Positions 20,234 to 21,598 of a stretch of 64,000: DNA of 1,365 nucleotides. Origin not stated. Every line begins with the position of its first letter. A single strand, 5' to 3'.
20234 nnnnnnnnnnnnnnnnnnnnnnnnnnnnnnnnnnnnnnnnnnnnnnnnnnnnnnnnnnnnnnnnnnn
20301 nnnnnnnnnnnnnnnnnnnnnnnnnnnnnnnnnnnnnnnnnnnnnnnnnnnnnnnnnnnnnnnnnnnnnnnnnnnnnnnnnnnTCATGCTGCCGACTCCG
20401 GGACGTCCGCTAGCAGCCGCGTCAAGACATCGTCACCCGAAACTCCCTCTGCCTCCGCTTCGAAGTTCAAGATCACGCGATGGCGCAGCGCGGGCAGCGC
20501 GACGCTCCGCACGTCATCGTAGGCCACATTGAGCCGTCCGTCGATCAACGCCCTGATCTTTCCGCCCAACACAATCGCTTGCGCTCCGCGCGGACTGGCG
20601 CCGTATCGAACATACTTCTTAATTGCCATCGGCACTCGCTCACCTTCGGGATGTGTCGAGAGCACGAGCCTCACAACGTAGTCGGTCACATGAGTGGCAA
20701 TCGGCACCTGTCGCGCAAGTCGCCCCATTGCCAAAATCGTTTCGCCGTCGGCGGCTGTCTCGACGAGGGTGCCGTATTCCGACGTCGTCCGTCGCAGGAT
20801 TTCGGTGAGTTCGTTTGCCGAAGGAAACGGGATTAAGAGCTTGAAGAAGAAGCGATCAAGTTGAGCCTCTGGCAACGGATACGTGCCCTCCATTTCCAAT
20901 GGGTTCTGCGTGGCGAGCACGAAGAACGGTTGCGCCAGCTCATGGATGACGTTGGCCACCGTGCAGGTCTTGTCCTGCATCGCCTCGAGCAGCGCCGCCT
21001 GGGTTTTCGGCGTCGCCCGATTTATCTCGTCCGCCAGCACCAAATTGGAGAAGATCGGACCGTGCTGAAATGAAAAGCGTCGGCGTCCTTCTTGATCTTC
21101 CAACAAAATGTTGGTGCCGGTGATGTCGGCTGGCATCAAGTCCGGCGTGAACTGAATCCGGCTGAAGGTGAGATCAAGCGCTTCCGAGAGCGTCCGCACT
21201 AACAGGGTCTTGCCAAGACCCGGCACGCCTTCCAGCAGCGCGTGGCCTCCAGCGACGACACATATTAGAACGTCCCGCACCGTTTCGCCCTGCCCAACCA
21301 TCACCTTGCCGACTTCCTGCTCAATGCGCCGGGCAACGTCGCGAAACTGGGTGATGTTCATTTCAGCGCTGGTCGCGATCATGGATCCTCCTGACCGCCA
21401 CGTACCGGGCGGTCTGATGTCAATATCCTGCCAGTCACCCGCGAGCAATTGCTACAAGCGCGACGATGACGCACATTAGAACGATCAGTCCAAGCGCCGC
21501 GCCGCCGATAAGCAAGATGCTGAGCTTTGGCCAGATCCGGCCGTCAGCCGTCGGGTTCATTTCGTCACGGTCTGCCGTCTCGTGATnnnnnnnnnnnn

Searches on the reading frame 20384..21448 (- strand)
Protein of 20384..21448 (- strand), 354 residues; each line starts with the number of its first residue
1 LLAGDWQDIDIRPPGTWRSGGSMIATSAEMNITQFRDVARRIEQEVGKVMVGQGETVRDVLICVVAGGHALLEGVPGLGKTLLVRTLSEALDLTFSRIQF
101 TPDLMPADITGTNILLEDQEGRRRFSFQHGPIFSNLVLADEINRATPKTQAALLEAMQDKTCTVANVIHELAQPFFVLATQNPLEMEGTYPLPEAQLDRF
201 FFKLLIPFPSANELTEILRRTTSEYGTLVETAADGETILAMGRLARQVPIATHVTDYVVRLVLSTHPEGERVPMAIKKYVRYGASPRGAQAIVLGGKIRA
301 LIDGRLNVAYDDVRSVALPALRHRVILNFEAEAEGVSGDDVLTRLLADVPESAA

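Call 55: search_protein_families(library=pfam, proteins=[window:20384-21448:-], max_evalue=0.01)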
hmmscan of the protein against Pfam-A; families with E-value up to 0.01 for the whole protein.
window:20384-21448:- (354 aa): 9 families
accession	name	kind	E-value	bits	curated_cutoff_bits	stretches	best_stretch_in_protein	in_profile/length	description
PF07726.17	AAA_3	-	6.3e-61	204.5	27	1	69-201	1-130/131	ATPase family associated with various cellular activities (AAA)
PF17863.7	AAA_lid_2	-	4.4e-16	58.8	22.7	1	276-344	5-73/74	AAA lid domain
PF07728.20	AAA_5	-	1.7e-12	48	22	1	70-200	2-139/139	AAA domain (dynein-related subfamily)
PF20030.5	bpMoxR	-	2.5e-08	33.7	27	1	41-220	5-180/205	MoxR domain in the MoxR-vWA-beta-propeller ternary systems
PF00004.35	AAA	-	2.6e-06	28.4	21.2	1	71-185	2-113/131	ATPase family associated with various cellular activities (AAA)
PF05496.18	RuvB_N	-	0.00033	20.9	27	0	68-95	34-61/159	Holliday junction DNA helicase RuvB P-loop domain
PF13604.12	AAA_30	-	0.0017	18.6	27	0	66-92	17-43/191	AAA domain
PF01078.27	Mg_chelatase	-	0.0022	17.8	20.3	1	51-91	6-46/207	Magnesium chelatase, subunit ChlI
PF13191.12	AAA_16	-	0.0055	17.7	32.6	0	66-101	21-61/167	AAA ATPase domain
